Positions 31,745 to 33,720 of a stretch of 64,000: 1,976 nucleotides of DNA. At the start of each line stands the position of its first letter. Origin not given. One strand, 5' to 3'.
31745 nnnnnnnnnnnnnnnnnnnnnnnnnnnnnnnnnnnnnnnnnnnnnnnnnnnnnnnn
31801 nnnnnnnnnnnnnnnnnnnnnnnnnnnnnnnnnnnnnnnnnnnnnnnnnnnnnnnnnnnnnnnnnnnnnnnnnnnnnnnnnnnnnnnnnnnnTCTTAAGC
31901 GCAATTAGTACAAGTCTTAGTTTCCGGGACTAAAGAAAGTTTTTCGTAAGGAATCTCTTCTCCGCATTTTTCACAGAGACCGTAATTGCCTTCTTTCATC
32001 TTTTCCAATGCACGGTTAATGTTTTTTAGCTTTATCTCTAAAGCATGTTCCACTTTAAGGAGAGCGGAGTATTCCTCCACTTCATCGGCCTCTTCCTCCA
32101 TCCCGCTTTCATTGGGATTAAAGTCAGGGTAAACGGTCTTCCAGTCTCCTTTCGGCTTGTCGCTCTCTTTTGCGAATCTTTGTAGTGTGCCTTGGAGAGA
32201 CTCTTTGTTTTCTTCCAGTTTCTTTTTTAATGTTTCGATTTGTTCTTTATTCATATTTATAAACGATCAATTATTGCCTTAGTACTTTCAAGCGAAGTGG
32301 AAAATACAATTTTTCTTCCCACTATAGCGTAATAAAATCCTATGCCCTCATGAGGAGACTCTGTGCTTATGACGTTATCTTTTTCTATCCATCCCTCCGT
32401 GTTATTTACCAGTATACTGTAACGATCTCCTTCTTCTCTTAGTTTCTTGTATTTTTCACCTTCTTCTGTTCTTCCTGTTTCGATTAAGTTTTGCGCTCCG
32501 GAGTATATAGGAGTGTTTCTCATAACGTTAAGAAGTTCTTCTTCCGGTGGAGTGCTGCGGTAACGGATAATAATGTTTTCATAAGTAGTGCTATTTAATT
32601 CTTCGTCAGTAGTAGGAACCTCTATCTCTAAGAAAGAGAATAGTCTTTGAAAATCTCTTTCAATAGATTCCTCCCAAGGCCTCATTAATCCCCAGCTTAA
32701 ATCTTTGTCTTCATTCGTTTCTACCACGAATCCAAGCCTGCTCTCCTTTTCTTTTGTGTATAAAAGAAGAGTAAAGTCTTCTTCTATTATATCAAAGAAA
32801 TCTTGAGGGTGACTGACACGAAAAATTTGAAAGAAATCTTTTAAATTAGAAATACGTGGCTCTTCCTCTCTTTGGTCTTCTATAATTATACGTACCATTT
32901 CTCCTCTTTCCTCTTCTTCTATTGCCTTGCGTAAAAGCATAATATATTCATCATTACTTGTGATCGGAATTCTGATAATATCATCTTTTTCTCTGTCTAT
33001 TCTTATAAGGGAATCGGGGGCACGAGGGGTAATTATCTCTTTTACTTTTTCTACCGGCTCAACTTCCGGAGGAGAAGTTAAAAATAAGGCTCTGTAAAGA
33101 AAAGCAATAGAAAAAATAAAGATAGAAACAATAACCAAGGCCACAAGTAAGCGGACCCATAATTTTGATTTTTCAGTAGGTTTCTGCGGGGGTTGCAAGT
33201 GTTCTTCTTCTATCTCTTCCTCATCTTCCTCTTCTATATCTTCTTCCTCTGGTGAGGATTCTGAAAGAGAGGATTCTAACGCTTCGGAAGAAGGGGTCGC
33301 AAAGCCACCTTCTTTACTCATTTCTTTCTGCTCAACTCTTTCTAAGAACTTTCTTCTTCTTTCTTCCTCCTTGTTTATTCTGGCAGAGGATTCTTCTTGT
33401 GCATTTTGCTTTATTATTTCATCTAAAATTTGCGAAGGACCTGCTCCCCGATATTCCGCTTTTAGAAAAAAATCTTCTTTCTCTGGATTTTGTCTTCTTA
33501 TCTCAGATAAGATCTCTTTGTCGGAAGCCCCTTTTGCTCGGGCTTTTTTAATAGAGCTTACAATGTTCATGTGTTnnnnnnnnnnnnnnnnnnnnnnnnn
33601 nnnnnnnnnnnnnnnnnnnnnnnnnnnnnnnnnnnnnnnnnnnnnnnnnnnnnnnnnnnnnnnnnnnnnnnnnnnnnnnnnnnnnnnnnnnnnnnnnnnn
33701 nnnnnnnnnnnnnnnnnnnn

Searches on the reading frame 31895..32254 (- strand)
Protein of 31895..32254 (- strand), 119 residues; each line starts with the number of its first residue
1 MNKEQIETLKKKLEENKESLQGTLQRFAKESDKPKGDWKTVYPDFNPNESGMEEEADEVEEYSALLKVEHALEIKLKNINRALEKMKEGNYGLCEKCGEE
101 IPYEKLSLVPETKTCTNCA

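Call 4: search_protein_families(library=pfam, proteins=[window:31895-32254:-], max_evalue=0.01)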
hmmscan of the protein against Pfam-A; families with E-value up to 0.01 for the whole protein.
window:31895-32254:- (119 aa): 1 family
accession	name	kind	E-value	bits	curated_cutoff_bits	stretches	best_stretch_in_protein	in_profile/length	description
PF01258.23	zf-dskA_traR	-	1.8e-10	41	24.9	1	89-119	1-31/36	Prokaryotic dksA/traR C4-type zinc finger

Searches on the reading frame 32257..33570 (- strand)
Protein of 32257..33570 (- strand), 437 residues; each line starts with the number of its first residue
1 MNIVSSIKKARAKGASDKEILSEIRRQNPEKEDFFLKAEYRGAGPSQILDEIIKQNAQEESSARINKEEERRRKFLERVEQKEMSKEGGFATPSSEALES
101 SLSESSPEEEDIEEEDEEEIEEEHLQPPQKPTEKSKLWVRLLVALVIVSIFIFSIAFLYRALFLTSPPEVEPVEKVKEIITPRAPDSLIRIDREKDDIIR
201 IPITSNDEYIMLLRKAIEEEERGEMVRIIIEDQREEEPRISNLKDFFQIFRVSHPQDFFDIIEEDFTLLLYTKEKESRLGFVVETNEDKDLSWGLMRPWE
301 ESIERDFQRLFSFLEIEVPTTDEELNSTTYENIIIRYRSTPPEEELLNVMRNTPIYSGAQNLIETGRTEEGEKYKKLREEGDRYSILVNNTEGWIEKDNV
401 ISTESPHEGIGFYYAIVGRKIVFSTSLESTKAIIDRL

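Call 4: search_protein_families(library=pfam, proteins=[window:32257-33570:-], max_evalue=0.01)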
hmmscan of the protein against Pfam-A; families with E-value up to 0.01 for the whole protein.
window:32257-33570:- (437 aa): 0 families

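Call 5: search_protein_families(library=ncbifam, proteins=[window:32257-33570:-], max_evalue=0.01)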
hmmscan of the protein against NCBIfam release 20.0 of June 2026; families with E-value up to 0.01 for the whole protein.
window:32257-33570:- (437 aa): 1 family
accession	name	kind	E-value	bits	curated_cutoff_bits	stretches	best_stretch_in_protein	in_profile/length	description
NF033483.0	PknB_PASTA_kin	equivalog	0.0037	16.3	450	1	47-169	237-364/563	Stk1 family PASTA domain-containing Ser/Thr kinase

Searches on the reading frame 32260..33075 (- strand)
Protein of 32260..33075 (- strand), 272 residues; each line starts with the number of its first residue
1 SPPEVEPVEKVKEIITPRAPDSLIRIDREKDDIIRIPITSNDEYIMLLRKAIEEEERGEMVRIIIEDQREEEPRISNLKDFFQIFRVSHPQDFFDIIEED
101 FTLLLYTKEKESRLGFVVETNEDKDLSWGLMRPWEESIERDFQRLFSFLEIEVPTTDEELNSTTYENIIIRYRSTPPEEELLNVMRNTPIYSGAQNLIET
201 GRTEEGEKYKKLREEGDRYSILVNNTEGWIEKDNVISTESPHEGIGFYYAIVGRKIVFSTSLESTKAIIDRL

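Call 42: search_solved_structures(query=A4, max_evalue=1)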
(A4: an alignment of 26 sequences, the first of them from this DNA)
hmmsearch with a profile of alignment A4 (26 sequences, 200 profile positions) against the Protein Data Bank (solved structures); distinct sequences matched with E-value up to 1: 7.
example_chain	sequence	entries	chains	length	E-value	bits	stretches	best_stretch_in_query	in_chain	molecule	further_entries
6k7v_J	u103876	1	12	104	0.02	17.7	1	11-89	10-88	NACHT, LRR and PYD domains-containing protein 1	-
3kat_A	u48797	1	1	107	0.02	17.7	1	11-89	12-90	NACHT, LRR and PYD domains-containing protein 1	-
7kzm_G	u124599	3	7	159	0.048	16.4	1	13-80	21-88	Dynein 18 kDa light chain, flagellar outer arm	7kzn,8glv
6xkk_A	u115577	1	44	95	0.081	15.7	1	21-90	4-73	NACHT, LRR and PYD domains-containing protein 1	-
6x6a_G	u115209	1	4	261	0.14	14.9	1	13-89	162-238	NACHT, LRR and PYD domains-containing protein 1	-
2oux_A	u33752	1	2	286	0.26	14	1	43-131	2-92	Magnesium transporter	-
6gwm_A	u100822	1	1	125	0.67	12.7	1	29-78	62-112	Receptor-interacting serine/threonine-protein kinase 2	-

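Call 45: predict_structure(alignment_id=A4)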
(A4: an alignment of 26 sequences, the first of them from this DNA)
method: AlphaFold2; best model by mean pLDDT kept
length: 272 residues; sequences in the alignment: 26
mean_pLDDT: 81.0   pTM: 0.74
mean pLDDT of the five models: 81.0, 80.6, 80.2, 78.8, 78.3
residues with pLDDT >= 90: 119; 70-90: 71; 50-70: 82; < 50: 0
segments of 3 or more residues with pLDDT < 50: none
pLDDT, mean of each block of 10 residues (from residue 1): 72 77 88 93 94 82 94 92 95 91 90 93 75 89 91 73 91 73 61 57 65 65 59 58 77 95 94 94
secondary structure, 60 per line:
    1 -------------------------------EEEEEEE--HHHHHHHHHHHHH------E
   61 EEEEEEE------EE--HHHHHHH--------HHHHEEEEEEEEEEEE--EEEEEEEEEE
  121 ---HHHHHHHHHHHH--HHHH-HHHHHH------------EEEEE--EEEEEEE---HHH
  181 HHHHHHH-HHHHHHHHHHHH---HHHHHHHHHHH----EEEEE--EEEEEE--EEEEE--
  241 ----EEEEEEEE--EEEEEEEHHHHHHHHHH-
elements in order: E32-38 H41-53 E60-67 H78-84 H93-96 E97-108 E111-120 H124-135 H138-141 H143-148 E161-165 E168-174 H178-187 H189-200 H204-214 E219-223 E226-231 E234-238 E245-252 E255-261 H262-271

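Call 85: fold_search(model_id=the predicted structure, library=pdb)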
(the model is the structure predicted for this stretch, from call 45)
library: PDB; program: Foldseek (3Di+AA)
matches with E <= 10: 357; with E <= 0.001: 0
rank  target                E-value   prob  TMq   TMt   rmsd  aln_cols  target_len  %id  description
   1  3p24_A                7.4e-02  0.08  0.11  0.09  19.8       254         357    8  Structure of profragilysin-3 from Bacteroides fragilis (released 2010-12-29)
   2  9cr6_C                8.9e-02  0.08  0.15  0.15  19.4       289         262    9  Crystal structure of histidine racemase (HisR) of Fusobacterium nucleatum (C209S) (released 2025-03-05)
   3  9cr1_C                8.9e-02  0.08  0.16  0.16  19.5       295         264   10  Crystal structure of histidine racemase (HisR) of Fusobacterium nucleatum (C67S) (released 2025-03-05)
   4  4bg2_A                9.4e-02  0.06  0.13  0.12  16.9       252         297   10  X-ray Crystal Structure of PatF from Prochloron didemni (released 2013-04-03)
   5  7pou_A                1.1e-01  0.07  0.11  0.09  19.5       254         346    8  Crystal structure of profragilysin-3 (proBFT-3) from Bacteroides fragilis in complex with hesperetin. (released 2022-09-14)
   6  4bg2_B                1.1e-01  0.06  0.13  0.12  17.1       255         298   10  X-ray Crystal Structure of PatF from Prochloron didemni (released 2013-04-03)
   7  9cr1_A                1.3e-01  0.07  0.16  0.16  20.1       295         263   10  Crystal structure of histidine racemase (HisR) of Fusobacterium nucleatum (C67S) (released 2025-03-05)
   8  7poq_A                1.5e-01  0.06  0.11  0.09  18.9       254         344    7  Crystal structure of profragilysin-3 (proBFT-3) from Bacteroides fragilis in complex with foliosidine in P41212. (released 2022-09-14)
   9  4tmd                  1.7e-01  0.14  0.19  0.25  17.8       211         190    8  X-ray structure of Putative uncharacterized protein (Rv0999 ortholog) from Mycobacterium smegmatis (released 2014-07-02)
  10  8h3x_C                1.8e-01  0.05  0.10  0.08  19.2       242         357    9  Bacteroide Fragilis Toxin in complex with nanobody 282 (released 2023-02-08)
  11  9cr6_D                1.9e-01  0.06  0.15  0.17  20.0       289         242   11  Crystal structure of histidine racemase (HisR) of Fusobacterium nucleatum (C209S) (released 2025-03-05)
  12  7poo_A                2.0e-01  0.05  0.11  0.09  19.5       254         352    8  Crystal structure of profragilysin-3 (proBFT-3) from Bacteroides fragilis in complex with foliosidine in P212121. (released 2022-09-14)
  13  8wen_C                2.2e-01  0.03  0.10  0.09  18.3       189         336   12  Bacteroides fragilis toxin 2 (released 2024-09-25)
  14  8h3y_A                2.3e-01  0.06  0.11  0.09  18.6       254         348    8  Bacteroide Fragilis Toxin in complex with nanobody 327 (released 2023-02-08)
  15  8h3y_B                2.6e-01  0.05  0.11  0.09  19.9       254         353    8  Bacteroide Fragilis Toxin in complex with nanobody 327 (released 2023-02-08)
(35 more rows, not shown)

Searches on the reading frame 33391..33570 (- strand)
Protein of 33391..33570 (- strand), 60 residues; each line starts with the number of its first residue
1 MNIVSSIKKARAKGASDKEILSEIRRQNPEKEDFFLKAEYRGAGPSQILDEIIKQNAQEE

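Call 79: find_related_loci(query=A5, collection=metagenome_contigs, flank=6000)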
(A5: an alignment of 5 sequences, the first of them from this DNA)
Query A5 (60 aa) in metagenome_contigs; peptide patterns used: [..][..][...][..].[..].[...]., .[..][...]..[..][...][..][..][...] (x = any residue, [..] = any of these).
549 stretches matched a pattern; 12 encode a relative of the query (tblastn E <= 1e-3); 12 distinct loci.
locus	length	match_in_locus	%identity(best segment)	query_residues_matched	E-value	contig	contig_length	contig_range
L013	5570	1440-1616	73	1-59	5e-26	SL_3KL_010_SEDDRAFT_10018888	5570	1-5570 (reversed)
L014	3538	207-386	68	1-60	1e-23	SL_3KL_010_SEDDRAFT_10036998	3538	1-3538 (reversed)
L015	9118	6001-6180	65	1-60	5e-22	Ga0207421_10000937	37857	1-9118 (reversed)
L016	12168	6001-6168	68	1-56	9e-22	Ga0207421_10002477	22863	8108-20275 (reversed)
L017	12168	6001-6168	66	1-56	2e-21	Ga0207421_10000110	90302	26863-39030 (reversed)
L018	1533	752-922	68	1-57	2e-21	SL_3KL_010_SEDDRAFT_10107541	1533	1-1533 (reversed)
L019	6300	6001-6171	61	1-57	7e-19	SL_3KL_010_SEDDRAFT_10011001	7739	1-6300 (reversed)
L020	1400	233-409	61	1-59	7e-19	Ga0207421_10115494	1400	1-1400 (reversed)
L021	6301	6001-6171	63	1-57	1e-18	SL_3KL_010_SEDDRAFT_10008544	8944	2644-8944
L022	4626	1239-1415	63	3-60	1e-17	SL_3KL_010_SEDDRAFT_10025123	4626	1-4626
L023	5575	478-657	45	1-60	6e-13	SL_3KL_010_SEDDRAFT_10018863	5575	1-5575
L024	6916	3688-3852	36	3-57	5e-7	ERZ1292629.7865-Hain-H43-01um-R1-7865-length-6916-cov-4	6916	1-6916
